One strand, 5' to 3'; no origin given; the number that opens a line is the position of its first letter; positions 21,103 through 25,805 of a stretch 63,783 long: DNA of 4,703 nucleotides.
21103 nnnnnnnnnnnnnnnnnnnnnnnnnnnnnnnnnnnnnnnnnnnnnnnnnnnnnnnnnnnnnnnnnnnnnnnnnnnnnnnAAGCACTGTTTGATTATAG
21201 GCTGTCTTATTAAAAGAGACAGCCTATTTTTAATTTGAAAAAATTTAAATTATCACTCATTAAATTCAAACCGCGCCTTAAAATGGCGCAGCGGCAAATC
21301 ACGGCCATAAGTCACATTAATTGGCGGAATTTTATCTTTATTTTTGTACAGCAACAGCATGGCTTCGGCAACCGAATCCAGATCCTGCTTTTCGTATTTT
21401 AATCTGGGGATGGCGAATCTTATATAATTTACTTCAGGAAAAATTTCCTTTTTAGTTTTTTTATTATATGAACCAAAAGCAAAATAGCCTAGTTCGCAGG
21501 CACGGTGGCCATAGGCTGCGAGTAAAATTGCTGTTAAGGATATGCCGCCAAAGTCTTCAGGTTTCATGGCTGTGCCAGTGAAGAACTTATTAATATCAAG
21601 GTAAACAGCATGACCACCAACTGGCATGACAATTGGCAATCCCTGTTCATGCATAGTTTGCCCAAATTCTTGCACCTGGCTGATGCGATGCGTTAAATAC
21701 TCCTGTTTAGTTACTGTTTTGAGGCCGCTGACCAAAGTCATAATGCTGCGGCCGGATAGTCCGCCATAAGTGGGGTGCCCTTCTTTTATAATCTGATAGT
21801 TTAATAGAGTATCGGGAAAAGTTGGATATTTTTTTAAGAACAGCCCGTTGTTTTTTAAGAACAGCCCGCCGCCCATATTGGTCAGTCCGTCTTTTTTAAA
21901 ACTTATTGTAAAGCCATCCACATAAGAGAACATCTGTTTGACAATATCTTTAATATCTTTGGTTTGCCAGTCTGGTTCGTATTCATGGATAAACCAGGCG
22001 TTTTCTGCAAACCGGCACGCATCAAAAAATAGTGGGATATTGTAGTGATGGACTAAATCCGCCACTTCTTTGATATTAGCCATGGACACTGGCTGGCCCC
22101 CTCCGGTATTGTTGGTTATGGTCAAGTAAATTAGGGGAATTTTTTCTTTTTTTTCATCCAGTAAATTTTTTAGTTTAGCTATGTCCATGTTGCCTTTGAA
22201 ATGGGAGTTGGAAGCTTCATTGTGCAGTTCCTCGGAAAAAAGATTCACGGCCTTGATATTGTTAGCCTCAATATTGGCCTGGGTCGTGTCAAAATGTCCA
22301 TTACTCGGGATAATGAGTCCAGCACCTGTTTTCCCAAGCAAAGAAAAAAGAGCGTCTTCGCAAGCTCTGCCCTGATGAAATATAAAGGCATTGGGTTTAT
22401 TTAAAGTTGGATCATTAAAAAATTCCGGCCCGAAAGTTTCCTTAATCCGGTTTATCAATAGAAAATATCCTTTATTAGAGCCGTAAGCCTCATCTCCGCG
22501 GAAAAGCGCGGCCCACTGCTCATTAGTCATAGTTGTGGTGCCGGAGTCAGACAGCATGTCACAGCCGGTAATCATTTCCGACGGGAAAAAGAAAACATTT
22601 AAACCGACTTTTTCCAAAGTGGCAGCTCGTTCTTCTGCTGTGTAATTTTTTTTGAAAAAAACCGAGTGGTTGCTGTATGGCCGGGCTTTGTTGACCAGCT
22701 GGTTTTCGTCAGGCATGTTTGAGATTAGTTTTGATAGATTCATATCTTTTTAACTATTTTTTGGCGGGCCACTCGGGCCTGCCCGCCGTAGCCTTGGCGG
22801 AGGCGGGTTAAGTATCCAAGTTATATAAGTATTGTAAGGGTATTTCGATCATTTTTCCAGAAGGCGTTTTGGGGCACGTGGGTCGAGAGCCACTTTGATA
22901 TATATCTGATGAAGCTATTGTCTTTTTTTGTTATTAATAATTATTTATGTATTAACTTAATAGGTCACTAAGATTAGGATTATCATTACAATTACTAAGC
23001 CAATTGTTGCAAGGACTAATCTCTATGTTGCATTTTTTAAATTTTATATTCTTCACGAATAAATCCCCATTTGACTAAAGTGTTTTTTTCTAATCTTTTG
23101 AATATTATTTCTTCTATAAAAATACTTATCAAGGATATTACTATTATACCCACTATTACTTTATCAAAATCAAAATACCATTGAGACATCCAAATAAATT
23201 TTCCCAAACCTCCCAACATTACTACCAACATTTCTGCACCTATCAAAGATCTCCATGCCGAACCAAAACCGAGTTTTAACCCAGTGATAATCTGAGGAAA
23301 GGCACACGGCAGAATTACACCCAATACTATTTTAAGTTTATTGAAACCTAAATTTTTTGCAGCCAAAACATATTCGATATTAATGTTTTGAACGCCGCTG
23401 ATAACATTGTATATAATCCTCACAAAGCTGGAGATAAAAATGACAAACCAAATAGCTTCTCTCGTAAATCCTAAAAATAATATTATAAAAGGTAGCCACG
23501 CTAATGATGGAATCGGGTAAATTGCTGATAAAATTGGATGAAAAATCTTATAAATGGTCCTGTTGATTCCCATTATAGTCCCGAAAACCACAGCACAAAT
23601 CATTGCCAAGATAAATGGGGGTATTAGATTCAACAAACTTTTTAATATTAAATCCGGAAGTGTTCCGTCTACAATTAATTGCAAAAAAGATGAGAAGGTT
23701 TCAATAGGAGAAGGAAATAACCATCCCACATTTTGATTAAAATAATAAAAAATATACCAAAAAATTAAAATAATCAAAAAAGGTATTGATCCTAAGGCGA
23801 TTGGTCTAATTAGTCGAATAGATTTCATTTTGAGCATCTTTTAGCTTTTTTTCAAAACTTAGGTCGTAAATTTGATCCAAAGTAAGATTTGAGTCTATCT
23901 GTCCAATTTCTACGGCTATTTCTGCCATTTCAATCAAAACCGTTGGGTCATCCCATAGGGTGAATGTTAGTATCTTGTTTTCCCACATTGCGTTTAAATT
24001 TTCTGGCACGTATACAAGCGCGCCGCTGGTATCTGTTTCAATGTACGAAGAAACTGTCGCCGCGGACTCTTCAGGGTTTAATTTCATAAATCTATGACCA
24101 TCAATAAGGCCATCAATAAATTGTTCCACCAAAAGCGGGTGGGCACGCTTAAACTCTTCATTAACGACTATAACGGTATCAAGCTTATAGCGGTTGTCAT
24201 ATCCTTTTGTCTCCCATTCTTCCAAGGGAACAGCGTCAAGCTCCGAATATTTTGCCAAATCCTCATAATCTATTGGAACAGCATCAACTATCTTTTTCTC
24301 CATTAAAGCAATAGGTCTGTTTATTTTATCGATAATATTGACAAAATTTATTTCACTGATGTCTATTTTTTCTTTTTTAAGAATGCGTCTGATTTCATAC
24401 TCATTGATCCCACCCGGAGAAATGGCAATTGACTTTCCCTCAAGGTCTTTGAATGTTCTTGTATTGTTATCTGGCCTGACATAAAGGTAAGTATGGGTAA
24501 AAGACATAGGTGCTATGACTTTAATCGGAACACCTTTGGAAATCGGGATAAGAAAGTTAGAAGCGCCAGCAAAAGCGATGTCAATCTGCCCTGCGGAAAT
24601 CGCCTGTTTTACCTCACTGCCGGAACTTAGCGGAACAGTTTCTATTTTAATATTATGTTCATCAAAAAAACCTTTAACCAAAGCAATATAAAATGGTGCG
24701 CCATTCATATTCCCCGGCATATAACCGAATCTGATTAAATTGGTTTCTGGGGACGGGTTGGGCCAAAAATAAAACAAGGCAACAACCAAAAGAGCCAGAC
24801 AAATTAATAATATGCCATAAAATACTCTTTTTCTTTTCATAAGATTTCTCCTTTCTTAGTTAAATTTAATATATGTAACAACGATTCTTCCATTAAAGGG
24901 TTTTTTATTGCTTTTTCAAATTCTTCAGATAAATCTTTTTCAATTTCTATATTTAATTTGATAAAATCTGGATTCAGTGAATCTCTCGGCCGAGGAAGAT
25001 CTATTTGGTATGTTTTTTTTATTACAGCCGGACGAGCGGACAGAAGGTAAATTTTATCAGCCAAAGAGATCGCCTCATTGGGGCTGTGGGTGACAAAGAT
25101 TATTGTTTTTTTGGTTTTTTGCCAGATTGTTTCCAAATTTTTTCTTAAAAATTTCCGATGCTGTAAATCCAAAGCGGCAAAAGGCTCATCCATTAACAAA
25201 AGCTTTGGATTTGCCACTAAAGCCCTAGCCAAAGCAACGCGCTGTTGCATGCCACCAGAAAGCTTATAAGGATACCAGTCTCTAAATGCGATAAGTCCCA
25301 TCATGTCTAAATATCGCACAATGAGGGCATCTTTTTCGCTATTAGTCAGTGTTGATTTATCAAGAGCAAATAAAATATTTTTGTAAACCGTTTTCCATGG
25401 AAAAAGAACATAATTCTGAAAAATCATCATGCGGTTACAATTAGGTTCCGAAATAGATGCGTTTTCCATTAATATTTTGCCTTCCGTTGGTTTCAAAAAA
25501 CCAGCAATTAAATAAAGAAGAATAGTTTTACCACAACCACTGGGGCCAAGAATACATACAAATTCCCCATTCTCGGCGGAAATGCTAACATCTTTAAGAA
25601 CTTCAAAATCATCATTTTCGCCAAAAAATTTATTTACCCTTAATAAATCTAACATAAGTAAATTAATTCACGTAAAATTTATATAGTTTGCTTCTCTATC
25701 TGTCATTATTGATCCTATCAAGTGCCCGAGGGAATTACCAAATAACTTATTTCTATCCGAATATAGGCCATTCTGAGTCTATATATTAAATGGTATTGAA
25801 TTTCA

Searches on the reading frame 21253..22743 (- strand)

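Call 34: search_protein_families(library=pfam, proteins=[window:21253-22743:-], max_evalue=0.0001)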
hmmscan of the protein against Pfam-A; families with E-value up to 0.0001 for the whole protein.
window:21253-22743:- (496 aa): 1 family
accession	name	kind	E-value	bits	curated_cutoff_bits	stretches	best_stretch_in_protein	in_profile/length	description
PF01212.27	Beta_elim_lyase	-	4.6e-61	207.1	27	1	62-460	1-287/288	Beta-eliminating lyase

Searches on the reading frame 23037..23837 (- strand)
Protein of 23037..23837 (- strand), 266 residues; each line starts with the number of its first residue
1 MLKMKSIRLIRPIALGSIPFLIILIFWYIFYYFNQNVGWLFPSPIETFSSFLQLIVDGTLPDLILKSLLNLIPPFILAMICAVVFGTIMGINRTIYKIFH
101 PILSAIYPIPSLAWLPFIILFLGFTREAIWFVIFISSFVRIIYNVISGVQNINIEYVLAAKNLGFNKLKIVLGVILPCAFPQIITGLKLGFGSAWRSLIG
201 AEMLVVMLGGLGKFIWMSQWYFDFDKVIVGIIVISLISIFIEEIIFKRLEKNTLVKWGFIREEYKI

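Call 34: search_protein_families(library=pfam, proteins=[window:23037-23837:-], max_evalue=0.0001)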
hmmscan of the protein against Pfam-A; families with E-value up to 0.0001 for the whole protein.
window:23037-23837:- (266 aa): 1 family
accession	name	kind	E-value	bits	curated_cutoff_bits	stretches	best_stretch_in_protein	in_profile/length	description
PF00528.27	BPD_transp_1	-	1.2e-23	84.3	26.4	1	82-241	1-171/184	Binding-protein-dependent transport system inner membrane component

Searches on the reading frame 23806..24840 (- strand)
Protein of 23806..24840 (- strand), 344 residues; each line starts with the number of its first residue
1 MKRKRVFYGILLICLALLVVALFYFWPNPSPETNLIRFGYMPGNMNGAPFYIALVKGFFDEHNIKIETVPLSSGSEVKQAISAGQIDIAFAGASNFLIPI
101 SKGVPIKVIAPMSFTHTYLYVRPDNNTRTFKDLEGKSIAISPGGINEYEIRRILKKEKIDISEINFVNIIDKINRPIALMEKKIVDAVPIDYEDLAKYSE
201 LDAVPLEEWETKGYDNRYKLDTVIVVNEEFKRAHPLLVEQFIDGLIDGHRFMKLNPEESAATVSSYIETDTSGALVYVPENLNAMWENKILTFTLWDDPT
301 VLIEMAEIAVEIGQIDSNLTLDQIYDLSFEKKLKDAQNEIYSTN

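Call 34: search_protein_families(library=pfam, proteins=[window:23806-24840:-], max_evalue=0.0001)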
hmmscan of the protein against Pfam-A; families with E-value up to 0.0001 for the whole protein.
window:23806-24840:- (344 aa): 3 families
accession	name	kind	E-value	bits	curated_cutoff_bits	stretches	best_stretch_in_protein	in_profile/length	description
PF09084.16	NMT1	-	2.6e-30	106.4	20.5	1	44-258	1-215/216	NMT1/THI5 like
PF13379.11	NMT1_2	-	2.5e-09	37.8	24.7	1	31-169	3-159/252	NMT1-like family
PF12974.12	Phosphonate-bd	-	1e-07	32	27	1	63-141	28-111/242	ABC transporter, phosphonate, periplasmic substrate-binding protein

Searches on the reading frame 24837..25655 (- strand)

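Call 34: search_protein_families(library=pfam, proteins=[window:24837-25655:-], max_evalue=0.0001)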
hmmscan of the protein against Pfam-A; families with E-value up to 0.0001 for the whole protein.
window:24837-25655:- (272 aa): 4 families
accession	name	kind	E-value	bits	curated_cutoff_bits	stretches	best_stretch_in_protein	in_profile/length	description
PF00005.33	ABC_tran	-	3.4e-32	112.3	25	1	20-160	1-137/137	ABC transporter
PF13304.12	AAA_21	-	2.1e-08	35.1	27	1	127-194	233-302/304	AAA domain, putative AbiEii toxin, Type IV TA system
PF13175.12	AAA_15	-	2.3e-05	24.7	32.1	0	19-78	13-79/374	AAA ATPase domain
PF02463.25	SMC_N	-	2.9e-05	24.1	40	0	29-206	23-212/220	RecF/RecN/SMC N terminal domain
